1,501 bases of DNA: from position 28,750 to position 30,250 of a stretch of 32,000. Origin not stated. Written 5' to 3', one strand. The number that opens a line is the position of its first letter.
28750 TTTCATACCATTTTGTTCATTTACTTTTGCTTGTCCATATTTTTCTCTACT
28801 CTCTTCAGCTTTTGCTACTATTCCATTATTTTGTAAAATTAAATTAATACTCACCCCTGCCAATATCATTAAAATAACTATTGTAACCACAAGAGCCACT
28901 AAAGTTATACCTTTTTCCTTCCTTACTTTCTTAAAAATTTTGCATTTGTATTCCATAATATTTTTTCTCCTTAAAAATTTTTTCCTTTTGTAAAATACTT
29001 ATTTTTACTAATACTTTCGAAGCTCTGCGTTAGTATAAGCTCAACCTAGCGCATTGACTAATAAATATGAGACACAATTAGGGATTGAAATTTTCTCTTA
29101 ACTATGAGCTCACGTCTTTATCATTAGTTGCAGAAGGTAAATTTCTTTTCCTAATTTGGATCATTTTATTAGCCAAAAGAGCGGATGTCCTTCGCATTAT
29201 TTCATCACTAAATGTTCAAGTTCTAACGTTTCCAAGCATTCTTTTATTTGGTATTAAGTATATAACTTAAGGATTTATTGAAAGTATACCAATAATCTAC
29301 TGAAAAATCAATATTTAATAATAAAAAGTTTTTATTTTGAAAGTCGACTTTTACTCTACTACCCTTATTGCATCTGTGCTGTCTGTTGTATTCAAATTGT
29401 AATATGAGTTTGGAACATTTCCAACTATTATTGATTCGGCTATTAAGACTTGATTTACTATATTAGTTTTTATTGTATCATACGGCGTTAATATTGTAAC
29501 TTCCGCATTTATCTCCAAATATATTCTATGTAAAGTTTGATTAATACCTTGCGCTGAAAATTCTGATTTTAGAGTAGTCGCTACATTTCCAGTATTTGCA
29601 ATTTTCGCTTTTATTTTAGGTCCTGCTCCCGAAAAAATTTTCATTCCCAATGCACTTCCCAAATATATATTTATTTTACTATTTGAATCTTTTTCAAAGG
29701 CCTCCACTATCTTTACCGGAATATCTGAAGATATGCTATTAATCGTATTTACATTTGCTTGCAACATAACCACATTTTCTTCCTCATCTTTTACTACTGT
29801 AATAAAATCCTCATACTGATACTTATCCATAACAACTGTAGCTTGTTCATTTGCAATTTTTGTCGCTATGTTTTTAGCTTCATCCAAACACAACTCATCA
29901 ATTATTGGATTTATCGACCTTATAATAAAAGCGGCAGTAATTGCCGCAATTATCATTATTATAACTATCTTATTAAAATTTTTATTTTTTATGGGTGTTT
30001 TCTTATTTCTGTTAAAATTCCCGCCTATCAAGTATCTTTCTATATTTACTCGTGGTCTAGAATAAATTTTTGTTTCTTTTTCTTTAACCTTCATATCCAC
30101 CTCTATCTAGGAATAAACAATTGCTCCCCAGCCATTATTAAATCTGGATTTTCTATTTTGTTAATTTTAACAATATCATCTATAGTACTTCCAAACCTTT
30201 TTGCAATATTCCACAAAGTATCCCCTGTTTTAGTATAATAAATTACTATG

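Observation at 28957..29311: Identical promoter plus homologous ~280-330 nt structured leader in front of two pilin-like genes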

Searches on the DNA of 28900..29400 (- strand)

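Call 9: search_rna_families(source=window, start=28900, end=29400, threshold=evalue, max_evalue=10, show_alignments=3)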
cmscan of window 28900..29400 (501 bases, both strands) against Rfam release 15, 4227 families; matches with E-value up to 10: 3.
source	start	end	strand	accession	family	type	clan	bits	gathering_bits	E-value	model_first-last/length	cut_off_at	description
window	28999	29126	-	RF01871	MALAT1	Gene; lncRNA;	-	19.2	70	4.7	1-95/95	no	Metastasis associated lung adenocarcinoma transcript 1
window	29117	29191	-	RF02368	Yfr21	Gene; sRNA;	-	14.8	100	9.2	1-205/205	no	Cyanobacterial functional RNA 21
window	29122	29212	-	RF01513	Afu_335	Gene; snRNA; snoRNA; CD-box;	-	14.4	50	5.2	1-96/96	no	A. fumigatus snoRNA Afu_335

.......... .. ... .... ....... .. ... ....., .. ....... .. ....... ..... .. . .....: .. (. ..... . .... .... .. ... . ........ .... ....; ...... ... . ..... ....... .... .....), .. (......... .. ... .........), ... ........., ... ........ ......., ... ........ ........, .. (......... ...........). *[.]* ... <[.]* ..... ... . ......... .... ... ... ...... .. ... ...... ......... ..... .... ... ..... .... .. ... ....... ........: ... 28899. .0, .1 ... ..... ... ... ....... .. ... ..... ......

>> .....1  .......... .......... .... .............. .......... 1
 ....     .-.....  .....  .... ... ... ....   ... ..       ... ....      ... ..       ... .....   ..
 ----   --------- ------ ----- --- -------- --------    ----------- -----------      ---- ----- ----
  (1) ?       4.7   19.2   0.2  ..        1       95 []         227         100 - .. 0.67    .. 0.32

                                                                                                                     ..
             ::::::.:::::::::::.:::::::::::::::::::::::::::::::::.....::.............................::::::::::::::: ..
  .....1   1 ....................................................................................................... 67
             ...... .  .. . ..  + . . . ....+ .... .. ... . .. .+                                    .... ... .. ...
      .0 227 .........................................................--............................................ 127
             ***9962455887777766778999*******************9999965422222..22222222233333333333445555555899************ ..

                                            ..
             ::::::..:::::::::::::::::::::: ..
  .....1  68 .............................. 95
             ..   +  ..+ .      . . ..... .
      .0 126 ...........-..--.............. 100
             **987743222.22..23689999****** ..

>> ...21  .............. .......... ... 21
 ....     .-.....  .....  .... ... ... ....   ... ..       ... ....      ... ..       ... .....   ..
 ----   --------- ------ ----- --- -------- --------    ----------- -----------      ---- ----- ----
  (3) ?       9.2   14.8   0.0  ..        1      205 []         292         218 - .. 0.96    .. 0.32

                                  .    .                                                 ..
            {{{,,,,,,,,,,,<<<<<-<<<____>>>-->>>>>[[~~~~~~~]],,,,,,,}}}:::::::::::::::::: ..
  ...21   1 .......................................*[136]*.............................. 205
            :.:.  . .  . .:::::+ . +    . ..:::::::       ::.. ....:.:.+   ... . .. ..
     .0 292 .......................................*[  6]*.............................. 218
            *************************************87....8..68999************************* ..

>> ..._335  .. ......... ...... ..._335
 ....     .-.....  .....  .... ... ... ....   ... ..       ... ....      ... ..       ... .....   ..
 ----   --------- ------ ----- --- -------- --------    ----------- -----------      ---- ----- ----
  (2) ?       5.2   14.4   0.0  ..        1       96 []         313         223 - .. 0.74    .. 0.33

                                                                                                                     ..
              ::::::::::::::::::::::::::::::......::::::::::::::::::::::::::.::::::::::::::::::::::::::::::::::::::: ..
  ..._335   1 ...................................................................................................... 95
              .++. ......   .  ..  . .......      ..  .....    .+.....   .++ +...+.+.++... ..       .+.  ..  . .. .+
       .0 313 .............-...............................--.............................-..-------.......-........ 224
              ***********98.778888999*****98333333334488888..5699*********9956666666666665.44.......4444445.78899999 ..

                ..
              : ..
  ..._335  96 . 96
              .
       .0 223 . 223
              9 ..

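Call 65: search_dna_similar(query=window:28957-29330:-, collection=plasmids, mode=distant, max_evalue=0.001, max_rows=10)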
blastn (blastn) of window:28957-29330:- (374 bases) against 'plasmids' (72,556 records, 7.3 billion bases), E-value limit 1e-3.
No match.

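Call 66: search_dna_similar(query=window:28957-29330:-, collection=phages, mode=distant, max_evalue=0.001, max_rows=10)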
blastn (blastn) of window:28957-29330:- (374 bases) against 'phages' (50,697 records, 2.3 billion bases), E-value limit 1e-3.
No match.

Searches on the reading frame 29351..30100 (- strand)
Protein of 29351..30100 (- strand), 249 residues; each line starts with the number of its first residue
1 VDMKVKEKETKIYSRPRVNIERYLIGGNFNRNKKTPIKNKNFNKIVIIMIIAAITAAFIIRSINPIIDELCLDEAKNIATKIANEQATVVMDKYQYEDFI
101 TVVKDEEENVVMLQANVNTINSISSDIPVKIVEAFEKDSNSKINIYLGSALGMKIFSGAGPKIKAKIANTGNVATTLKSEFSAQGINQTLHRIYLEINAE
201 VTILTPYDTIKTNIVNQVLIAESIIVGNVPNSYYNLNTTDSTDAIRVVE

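Call 15: search_protein_families(library=pfam, proteins=[window:29351-30100:-], max_evalue=0.01)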
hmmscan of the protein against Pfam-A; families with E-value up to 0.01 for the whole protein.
window:29351-30100:- (249 aa): 1 family
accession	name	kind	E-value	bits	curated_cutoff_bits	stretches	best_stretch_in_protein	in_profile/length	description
PF09560.15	Spore_YunB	-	1.8e-27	95.7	25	1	143-231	2-90/91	Sporulation protein YunB (Spo_YunB)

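Call 57: find_encoding_contigs(protein=window:29351-30094:-, flank=2500, max_places=10)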
Protein window:29351-30094:- (247 aa): 4 contigs read that carry it; 2 places shown.
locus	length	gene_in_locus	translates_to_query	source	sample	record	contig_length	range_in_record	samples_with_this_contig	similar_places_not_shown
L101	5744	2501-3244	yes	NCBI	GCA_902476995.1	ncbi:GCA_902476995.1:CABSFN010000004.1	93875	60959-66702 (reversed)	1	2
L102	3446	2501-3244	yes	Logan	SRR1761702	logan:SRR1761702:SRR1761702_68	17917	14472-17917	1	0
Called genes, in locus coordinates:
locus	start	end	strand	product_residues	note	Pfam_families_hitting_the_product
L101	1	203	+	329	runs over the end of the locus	-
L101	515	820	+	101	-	PF06257:VEG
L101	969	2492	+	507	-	PF12673:SipL, PF01476:LysM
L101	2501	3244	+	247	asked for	PF09560:Spore_YunB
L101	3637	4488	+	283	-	PF13306:LRR_5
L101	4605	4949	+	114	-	-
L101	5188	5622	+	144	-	PF00572:Ribosomal_L13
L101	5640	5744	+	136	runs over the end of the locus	PF00380:Ribosomal_S9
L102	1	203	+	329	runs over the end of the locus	-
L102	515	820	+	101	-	PF06257:VEG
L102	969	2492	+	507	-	PF12673:SipL, PF01476:LysM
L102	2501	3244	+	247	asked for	PF09560:Spore_YunB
